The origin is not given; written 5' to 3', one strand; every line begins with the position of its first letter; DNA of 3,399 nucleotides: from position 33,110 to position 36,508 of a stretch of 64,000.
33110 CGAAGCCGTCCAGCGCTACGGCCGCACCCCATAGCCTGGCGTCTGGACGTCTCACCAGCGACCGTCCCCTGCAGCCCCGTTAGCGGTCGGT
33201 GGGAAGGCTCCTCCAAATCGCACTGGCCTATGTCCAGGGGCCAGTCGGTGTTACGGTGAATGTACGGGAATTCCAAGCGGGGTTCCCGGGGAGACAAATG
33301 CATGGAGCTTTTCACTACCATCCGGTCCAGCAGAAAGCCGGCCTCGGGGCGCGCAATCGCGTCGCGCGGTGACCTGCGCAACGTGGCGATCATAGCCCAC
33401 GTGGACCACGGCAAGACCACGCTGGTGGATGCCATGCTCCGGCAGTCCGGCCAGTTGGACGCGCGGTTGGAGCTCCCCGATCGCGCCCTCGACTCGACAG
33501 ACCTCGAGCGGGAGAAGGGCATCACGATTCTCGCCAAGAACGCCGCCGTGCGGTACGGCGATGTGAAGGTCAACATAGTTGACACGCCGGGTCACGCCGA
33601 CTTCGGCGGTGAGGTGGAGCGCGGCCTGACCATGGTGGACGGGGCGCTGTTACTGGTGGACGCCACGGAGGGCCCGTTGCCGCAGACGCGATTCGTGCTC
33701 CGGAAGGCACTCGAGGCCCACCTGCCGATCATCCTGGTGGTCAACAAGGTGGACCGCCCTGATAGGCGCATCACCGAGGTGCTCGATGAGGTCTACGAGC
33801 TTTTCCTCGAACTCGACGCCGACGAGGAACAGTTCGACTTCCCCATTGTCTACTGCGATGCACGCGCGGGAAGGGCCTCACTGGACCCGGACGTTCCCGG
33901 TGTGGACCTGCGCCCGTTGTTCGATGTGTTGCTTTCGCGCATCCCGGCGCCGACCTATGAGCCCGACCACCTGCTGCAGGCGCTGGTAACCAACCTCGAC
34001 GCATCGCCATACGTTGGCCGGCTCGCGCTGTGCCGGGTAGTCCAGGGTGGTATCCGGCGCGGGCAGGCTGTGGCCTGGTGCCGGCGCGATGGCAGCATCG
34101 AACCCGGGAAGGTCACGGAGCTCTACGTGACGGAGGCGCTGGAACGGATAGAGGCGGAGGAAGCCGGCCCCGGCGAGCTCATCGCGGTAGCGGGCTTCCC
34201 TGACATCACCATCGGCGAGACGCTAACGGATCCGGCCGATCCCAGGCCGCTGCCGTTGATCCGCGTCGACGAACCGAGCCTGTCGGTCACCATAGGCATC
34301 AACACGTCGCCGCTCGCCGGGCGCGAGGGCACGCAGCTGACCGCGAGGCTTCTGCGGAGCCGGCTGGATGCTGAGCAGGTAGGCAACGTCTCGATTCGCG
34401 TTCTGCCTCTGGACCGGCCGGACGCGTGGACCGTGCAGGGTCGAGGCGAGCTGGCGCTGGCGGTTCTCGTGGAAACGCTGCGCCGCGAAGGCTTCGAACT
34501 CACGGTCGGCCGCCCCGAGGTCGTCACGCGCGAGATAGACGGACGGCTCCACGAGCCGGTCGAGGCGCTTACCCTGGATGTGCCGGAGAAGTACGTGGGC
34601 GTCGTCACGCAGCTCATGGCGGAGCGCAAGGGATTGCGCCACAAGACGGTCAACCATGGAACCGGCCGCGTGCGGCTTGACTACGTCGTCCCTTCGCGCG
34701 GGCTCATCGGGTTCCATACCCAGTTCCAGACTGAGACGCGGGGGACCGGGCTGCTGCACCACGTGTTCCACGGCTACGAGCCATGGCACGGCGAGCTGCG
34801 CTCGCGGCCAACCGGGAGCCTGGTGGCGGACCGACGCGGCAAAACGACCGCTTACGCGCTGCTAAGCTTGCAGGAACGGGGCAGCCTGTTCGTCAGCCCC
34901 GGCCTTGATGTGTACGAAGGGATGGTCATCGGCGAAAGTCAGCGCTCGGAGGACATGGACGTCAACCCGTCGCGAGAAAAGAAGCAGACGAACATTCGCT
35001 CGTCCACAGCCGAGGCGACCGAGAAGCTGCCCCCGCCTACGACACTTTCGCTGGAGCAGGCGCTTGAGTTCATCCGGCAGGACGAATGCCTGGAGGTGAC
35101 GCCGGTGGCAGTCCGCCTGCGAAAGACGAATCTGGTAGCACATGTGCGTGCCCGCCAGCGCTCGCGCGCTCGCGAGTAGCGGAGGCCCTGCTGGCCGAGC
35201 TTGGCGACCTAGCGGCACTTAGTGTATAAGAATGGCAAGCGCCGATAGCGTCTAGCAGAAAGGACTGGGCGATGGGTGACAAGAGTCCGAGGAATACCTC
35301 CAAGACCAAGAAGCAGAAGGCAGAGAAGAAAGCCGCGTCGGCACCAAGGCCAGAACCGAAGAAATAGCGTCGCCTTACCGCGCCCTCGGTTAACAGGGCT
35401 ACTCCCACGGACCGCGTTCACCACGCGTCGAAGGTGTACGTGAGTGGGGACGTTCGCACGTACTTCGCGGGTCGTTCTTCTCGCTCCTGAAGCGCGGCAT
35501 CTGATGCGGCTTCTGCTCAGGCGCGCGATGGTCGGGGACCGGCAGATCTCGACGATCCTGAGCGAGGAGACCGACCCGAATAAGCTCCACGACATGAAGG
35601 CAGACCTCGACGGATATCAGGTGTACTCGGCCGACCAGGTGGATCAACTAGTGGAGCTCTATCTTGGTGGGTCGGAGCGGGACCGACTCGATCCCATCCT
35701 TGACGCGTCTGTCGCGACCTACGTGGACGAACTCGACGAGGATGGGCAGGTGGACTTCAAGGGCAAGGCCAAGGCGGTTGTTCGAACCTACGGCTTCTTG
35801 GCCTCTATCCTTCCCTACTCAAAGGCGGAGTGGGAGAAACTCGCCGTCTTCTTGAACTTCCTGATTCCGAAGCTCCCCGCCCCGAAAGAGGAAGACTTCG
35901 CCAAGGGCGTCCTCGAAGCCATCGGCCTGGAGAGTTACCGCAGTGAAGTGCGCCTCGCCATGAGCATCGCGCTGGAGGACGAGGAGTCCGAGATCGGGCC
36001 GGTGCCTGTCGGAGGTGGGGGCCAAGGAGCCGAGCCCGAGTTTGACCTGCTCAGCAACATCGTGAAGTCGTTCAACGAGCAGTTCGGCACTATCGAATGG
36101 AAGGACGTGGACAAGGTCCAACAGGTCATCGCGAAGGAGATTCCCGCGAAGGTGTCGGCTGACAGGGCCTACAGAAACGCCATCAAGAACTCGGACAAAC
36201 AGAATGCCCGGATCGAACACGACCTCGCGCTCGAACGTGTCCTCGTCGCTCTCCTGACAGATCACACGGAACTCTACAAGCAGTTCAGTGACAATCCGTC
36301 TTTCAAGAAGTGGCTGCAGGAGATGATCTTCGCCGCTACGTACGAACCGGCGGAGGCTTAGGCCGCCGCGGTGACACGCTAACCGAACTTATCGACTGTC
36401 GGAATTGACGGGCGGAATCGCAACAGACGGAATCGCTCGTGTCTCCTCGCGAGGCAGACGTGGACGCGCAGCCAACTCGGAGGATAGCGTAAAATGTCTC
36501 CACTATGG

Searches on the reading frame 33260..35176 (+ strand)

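Call 32: search_protein_families(library=pfam, proteins=[window:33260-35176:+], max_evalue=0.001)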
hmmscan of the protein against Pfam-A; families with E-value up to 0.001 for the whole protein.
window:33260-35176:+ (639 aa): 6 families
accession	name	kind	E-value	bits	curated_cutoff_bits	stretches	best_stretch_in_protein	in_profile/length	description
PF00009.33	GTP_EFTU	-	3.7e-52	177.1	26.5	1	39-228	3-186/188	Elongation factor Tu GTP binding domain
PF21018.2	BipA_C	-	9.1e-43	144.9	23.8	1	518-625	1-108/110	TypA/BipA C-terminal domain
PF00679.30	EFG_C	-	4.2e-22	78.4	27.9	1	429-515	1-87/89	Elongation factor G C-terminus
PF03144.31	GTP_EFTU_D2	-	6.5e-09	36.5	30.3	1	253-323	1-73/73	Elongation factor Tu domain 2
PF22042.2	EF-G_D2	-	2.3e-08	34.4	27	1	240-323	3-82/84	Elongation factor G domain 2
PF01926.29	MMR_HSR1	-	9.1e-06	26.2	21.9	1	42-163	2-113/113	50S ribosome-binding GTPase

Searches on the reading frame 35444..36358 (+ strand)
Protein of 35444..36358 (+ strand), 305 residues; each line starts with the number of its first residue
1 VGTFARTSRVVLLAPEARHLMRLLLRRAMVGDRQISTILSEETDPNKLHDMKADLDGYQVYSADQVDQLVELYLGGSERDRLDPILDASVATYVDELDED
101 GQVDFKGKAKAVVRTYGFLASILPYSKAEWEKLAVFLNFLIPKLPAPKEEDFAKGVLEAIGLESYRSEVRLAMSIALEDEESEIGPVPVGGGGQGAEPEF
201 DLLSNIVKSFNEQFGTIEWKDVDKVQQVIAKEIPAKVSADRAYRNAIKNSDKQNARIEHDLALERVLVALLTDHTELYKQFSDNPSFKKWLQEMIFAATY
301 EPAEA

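Call 32: search_protein_families(library=pfam, proteins=[window:35444-36358:+], max_evalue=0.001)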
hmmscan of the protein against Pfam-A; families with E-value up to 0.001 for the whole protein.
window:35444-36358:+ (305 aa): 0 families

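Call 72: search_protein_families(library=ncbifam, proteins=[window:35444-36358:+], max_evalue=0.01)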
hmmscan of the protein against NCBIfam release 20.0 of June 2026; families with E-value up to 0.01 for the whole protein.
window:35444-36358:+ (305 aa): 0 families

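Call 79: search_solved_structures(query=window:35444-36358:+, max_evalue=1)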
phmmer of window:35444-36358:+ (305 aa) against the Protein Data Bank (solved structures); distinct sequences matched with E-value up to 1: 0.

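Call 82: search_protein_families(library=padloc, proteins=[window:35444-36358:+], max_evalue=0.001)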
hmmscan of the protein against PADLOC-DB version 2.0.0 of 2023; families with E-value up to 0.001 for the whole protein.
window:35444-36358:+ (305 aa): 0 families
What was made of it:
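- On Pycsar (PycC cyclase + effector): None of the Pfam-annotated neighbours is a recognisable effector (calls 32, 82).
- Tried and rejected: It matched nothing in Pfam, NCBIfam, PADLOC or PDB (calls 32, 72, 79, 82).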
